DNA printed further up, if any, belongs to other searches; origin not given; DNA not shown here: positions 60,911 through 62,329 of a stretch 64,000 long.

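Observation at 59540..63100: Replication origin: repA flanked by an unusually large bidirectional iteron field and a tandemly duplicated upstream iteron and GATC module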

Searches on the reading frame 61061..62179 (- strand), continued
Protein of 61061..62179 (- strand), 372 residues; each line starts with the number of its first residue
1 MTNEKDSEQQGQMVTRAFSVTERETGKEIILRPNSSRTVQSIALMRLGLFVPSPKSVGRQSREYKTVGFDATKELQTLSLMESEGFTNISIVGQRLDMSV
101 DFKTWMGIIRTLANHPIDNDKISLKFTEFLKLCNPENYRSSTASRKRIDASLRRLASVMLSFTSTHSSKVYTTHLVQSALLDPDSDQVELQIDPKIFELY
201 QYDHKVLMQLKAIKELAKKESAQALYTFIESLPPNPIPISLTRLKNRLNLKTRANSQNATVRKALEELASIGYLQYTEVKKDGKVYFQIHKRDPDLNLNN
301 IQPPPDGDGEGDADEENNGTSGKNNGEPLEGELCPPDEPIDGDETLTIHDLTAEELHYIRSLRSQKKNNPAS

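Call 39: get_annotated_region(hit=H77, flank=1200)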
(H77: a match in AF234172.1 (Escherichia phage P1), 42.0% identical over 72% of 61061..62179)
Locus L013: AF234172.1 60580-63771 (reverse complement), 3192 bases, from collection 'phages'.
description: Escherichia phage P1 mod749::IS5 c1.100 mutant, complete genome.
organism: Escherichia phage P1 (NCBI taxid 2886926)
taxonomy: Viruses; Duplodnaviria; Heunggongvirae; Uroviricota; Caudoviricetes; Punavirus; Punavirus P1
host: -; source: -; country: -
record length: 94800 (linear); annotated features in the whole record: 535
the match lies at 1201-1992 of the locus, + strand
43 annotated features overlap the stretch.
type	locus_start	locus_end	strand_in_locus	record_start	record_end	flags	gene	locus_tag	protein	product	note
misc_feature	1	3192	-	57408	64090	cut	-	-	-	-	100 pct identical (0 gaps) to region of repA and par genes of P1 contained in P1 based cloning vector pPAC4 [GenBank ...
misc_feature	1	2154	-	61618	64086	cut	-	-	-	-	99 pct identical (4 gaps) to repA region of P1 in P1 based vector pYLTAC7 [GenBank Accession Number AB020028] at nt ...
CDS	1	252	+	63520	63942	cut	ppfA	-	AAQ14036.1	PpfA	possible periplasmic function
CDS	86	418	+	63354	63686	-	mlp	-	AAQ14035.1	Mlp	membrane lipoprotein precursor, by homology; possibly involved in regulation of lysis (by homology); region of aa 24-90 ...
misc_feature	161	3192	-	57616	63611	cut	-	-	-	-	99 pct identical (10 gaps) to fragment of P1 sequence deposited as locus PP1REP in GenBank Accession Number K02380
CDS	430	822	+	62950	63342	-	upfA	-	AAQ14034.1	UpfA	unknown protein function; 46 pct identical to Xenorhabdus nematophila putative prophage protein (CAB58447; 129 aa); 32 ...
misc_feature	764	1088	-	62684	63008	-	-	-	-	-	100 pct identical (0 gaps) to locus PP1REPOR in GenBank Accession Number M37080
misc_feature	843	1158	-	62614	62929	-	-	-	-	-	100 pct identical (0 gaps) to fragment of P1 sequence deposited as locus PP1PAR1 in GenBank Accession Number M36424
rep_origin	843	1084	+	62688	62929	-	-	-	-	-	origin of plasmid replication oriR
protein_bind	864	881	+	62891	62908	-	-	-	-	DnaA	-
regulatory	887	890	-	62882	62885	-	-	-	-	other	Dam methylation site 5 in the region of incC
regulatory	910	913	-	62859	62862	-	-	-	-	other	Dam methylation site 4 in the region of incC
regulatory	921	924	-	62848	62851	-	-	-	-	other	Dam methylation site 3 in the region of incC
regulatory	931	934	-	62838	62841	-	-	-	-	other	Dam methylation site 2 in the region of incC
regulatory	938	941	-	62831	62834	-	-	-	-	other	Dam methylation site 1 in the region of incC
misc_feature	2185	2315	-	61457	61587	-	-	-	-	-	97 pct identical (0 gaps) to fragment of P1 origin containing vector pSport2 at nt 3629..3659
misc_feature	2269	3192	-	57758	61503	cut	-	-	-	-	99 pct identical (4 gaps) to par region of P1 in P1 based vector pYLTAC7 [GenBank Accession Number AB020028] at nt ...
misc_feature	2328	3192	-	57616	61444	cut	-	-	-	-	99 pct identical (4 gaps) to fragment of P1 sequence deposited as locus ECP1PARA in GenBank Accession Number X02954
CDS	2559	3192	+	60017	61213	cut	parA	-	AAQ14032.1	ParA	encodes ParA/SopA family protein involved in active partitioning of P1 plasmid prophage at cell division; weak ATPase, ...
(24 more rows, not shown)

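Call 48: find_encoding_contigs(protein=P0002, flank=6000, max_places=3)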
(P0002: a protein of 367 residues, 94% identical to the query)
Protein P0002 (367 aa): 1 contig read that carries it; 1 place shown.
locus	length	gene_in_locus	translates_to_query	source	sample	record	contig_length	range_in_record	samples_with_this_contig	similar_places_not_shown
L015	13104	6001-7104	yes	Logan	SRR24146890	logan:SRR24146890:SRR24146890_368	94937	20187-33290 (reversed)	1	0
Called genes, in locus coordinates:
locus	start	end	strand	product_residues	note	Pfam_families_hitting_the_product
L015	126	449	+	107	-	-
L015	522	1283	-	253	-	-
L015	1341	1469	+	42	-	-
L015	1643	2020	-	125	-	-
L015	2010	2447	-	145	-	-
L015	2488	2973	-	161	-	-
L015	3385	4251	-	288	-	PF01051:Rep3_N (weak)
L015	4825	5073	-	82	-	-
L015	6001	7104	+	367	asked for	-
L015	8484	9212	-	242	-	PF13391:HNH_2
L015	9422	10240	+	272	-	-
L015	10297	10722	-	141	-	-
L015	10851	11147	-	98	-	-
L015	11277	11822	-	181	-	-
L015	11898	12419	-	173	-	-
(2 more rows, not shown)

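Call 54: search_solved_structures(query=A2, max_evalue=1, show_alignments=1)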
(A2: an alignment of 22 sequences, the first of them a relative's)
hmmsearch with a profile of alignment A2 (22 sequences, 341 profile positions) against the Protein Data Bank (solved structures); distinct sequences matched with E-value up to 1: 0.

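Call 55: search_protein_families(library=pfam, alignment_id=A2, max_evalue=1)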
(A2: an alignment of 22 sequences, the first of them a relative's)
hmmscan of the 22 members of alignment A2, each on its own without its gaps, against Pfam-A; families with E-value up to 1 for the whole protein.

A. member 1, P0001 (372 aa): 2 families
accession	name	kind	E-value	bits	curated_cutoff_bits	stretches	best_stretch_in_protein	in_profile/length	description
PF07042.17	TrfA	-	0.01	15.3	22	1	87-282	83-276/282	TrfA protein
PF07106.19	TBPIP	-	0.18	12.2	22.8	1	250-287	26-60/62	TBPIP/Hop2 winged helix domain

B. families by the number of members that match (of 22 scanned): 15 families
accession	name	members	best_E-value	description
PF01051.27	Rep3_N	19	4.8e-12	Initiator Replication protein, WH1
PF21205.3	Rep3_C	14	1.3e-05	Initiator Rep protein, WH2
PF04397.21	LytTR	7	0.00022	LytTr DNA-binding domain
PF22182.2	DUF6945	6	0.076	Domain of unknown function (DUF6945)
PF07106.19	TBPIP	4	0.045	TBPIP/Hop2 winged helix domain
PF01475.25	FUR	3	0.015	Ferric uptake regulator family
PF25212.1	HVO_A0114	3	0.056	HVO_A0114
PF08279.18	HTH_11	3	0.15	HTH domain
PF19776.5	DUF6262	2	0.0011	Family of unknown function (DUF6262)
PF07042.17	TrfA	2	0.0086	TrfA protein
PF25033.1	VPS13_M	1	0.0087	VPS13-like family middle region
PF23648.1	DUF7147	1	0.14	Domain of unknown function (DUF7147)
PF23662.1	DUF7152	1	0.19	Domain of unknown function (DUF7152)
PF24448.1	T4_y05I_C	1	0.2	y05I-like putative transcription factor C-terminal domain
PF09902.14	DUF2129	1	0.44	Uncharacterized protein conserved in bacteria (DUF2129)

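Call 64: get_annotated_region(hit=H67, flank=2500)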
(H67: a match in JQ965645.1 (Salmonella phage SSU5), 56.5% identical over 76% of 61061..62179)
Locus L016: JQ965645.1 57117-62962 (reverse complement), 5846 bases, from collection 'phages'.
description: Salmonella phage SSU5, complete genome.
organism: Salmonella phage SSU5 (NCBI taxid 1177632)
taxonomy: Viruses; Duplodnaviria; Heunggongvirae; Uroviricota; Caudoviricetes
host: Salmonella enterica subsp. enterica serovar Typhimurium strain LT2; source: -; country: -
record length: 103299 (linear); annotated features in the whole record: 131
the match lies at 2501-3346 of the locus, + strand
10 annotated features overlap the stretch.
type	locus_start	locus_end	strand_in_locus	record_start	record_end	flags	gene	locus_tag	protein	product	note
CDS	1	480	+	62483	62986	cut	-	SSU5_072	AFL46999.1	hypothetical protein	-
CDS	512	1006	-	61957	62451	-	-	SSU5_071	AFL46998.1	putative GNAT family acetyltransferase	-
CDS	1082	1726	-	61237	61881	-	-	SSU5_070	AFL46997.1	hypothetical protein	-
CDS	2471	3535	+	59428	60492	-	-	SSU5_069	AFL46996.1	putative replication protein RepA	-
CDS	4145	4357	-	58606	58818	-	-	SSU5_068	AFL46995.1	putative Cre-associated protein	-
CDS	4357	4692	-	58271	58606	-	-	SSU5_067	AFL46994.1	hypothetical protein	-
CDS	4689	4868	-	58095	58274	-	-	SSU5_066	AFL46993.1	hypothetical protein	-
CDS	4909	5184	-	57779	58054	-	-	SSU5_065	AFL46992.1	hypothetical protein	-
CDS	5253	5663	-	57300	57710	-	-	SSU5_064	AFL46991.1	hypothetical protein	-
CDS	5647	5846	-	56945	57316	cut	-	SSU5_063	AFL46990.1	putative NinX-like protein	-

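Call 65: get_annotated_region(hit=H41, flank=2500)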
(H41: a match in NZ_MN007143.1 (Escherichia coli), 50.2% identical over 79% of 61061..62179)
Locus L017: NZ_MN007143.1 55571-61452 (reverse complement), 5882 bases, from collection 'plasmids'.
description: Escherichia coli strain 100 plasmid p100_NDM5, complete sequence
organism: Escherichia coli (NCBI taxid 562)
taxonomy: Bacteria; Pseudomonadota; Gammaproteobacteria; Enterobacterales; Enterobacteriaceae; Escherichia; Escherichia coli
host: -; source: Homo sapiens,fecal swab; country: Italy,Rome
typing (MOB-suite, as given by PLSDB): non-mobilizable; replicon IncFIA,IncFIA,IncFIB
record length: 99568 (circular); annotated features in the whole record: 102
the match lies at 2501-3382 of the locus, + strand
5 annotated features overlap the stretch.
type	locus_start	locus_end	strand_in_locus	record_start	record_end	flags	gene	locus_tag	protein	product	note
CDS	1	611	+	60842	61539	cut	-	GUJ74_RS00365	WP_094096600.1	IS1-like element IS1A family transposase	-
CDS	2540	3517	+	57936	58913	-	-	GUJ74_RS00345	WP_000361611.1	RepB family plasmid replication initiator protein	GO:0006270 - DNA replication initiation [Evidence IEA]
CDS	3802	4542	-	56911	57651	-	-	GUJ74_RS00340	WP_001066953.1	tyrosine-type recombinase/integrase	GO:0015074 - DNA integration [Evidence IEA]; GO:0006310 - DNA recombination [Evidence IEA]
CDS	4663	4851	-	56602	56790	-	-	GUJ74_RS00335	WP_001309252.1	hypothetical protein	-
CDS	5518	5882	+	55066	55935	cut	-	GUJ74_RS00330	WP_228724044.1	hypothetical protein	-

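Call 66: find_encoding_contigs(protein=P0005, flank=3000, max_places=1)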
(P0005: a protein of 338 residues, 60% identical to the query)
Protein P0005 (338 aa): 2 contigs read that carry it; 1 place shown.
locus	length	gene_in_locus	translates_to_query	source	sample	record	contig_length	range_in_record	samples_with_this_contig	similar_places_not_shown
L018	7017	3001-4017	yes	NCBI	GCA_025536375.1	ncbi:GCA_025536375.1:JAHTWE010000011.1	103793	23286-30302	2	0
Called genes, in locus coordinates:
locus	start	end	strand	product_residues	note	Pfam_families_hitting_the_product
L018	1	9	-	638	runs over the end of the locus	PF02463:SMC_N, PF13476:AAA_23, PF00005:ABC_tran (faint)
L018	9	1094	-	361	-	PF00149:Metallophos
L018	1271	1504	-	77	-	PF15970:HicB-like_2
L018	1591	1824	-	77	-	-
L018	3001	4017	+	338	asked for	PF01051:Rep3_N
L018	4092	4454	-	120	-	-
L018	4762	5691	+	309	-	-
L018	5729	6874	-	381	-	PF00154:RecA_N, PF08423:Rad51 (faint)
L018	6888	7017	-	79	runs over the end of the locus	-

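Call 69: predict_structure(alignment_id=A3)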
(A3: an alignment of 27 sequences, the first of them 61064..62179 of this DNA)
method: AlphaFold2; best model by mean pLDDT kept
length: 372 residues; sequences in the alignment: 27
mean_pLDDT: 63.8   pTM: 0.51
mean pLDDT of the five models: 63.8, 60.9, 59.5, 57.7, 57.2
residues with pLDDT >= 90: 43; 70-90: 134; 50-70: 71; < 50: 124
segments of 3 or more residues with pLDDT < 50: 1-20, 31-42, 54-64, 203-208, 210-213, 215-218, 294-351, 368-372
pLDDT, mean of each block of 10 residues (from residue 1): 37 42 55 40 61 47 57 76 83 80 85 80 93 78 90 90 87 90 94 79 50 50 60 73 70 69 74 79 85 49 29 26 27 26 26 67 59 36
secondary structure, 60 per line:
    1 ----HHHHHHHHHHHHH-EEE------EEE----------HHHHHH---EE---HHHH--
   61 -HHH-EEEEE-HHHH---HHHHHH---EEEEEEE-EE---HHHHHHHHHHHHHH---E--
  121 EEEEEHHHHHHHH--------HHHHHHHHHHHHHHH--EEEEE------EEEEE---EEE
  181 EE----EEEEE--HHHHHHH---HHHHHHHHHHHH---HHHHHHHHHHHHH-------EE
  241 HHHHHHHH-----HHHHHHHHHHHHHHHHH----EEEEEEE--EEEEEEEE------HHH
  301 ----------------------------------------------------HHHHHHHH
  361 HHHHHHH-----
elements in order: H5-17 E19-21 E28-30 H41-46 H55-58 E66-70 H72-75 H79-84 E88-94 H101-114 E121-125 H126-133 H142-156 E159-163 E170-174 E178-182 E187-191 H194-200 H204-215 H219-231 H241-248 H254-270 E275-281 E284-291 H353-367

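Call 72: fold_search(model_id=the predicted structure, library=pdb)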
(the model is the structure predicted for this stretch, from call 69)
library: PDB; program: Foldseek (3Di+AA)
matches with E <= 10: 864; with E <= 0.001: 3
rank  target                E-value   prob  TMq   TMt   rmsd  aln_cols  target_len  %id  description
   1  5ubf_A                7.4e-06  1.00  0.36  0.45   6.6       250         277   15  Crystal structure of the RctB domains 2-3, RctB-155-483 (released 2017-01-11)
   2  2z9o_A                6.9e-05  1.00  0.26  0.40   9.9       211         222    9  Crystal structure of the dimeric form of RepE in complex with the repE operator DNA (released 2007-11-27)
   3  2z9o_B                3.4e-04  1.00  0.25  0.38   9.6       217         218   14  Crystal structure of the dimeric form of RepE in complex with the repE operator DNA (released 2007-11-27)
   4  6h24_A                1.4e-03  1.00  0.21  0.49   7.5       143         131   12  X-Ray Crystal Structure of the MSBI1.176 WH1 Domain, a Replication Protein Isolated from a Multiple Sclerosis Patient (released 2019-05-15)
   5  6h24_B                6.3e-03  1.00  0.22  0.53   4.3       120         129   13  X-Ray Crystal Structure of the MSBI1.176 WH1 Domain, a Replication Protein Isolated from a Multiple Sclerosis Patient (released 2019-05-15)
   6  3r0a_A                1.3e-02  1.00  0.18  0.47   4.2        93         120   19  Possible transcriptional regulator from Methanosarcina mazei Go1 (gi 21227196) (released 2011-03-23)
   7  3bz6                  1.3e-02  0.80  0.15  0.30  16.8       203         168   12  Crystal structure of a conserved protein of unknown function from Pseudomonas syringae pv. tomato str. DC3000 (released 2008-02-05)
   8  7z1l_O                1.7e-02  0.82  0.18  0.13  10.7       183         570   14  Structure of yeast RNA Polymerase III Pre-Termination Complex (PTC) (released 2022-08-31)
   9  5lnh_A                1.7e-02  0.35  0.17  0.24  20.6       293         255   10  Structure of full length Unliganded CodY from Bacillus subtilis (released 2017-01-11)
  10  4pgh_B                2.1e-02  0.89  0.14  0.14  10.8       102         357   18  Caffeic acid O-methyltransferase from Sorghum bicolor (released 2014-07-02)
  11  6i71_A                2.4e-02  0.97  0.15  0.16   5.7        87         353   26  Structure of Fragaria ananassa O-methyltransferase in complex with S-adenosylhomocysteine (released 2019-11-27)
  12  5vyv_A                2.4e-02  0.72  0.16  0.31  15.3       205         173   10  Crystal structure of a protein of unknown function YceH/ECK1052 involved in membrane biogenesis from Escherichia coli (released 2017-06-07)
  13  6cmv_B                2.6e-02  0.98  0.17  0.46   4.0        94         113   16  Crystal structure of Archaeal Biofilm Regulator (AbfR2) from Sulfolobus acidocaldarius (released 2018-11-14)
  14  5cvj_C                2.7e-02  0.85  0.14  0.14  10.2       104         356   22  Monolignol 4-O-methyltransferase 5 - coniferyl alcohol (released 2015-09-16)
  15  3r0a_B                2.9e-02  0.99  0.17  0.44   4.3        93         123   19  Possible transcriptional regulator from Methanosarcina mazei Go1 (gi 21227196) (released 2011-03-23)
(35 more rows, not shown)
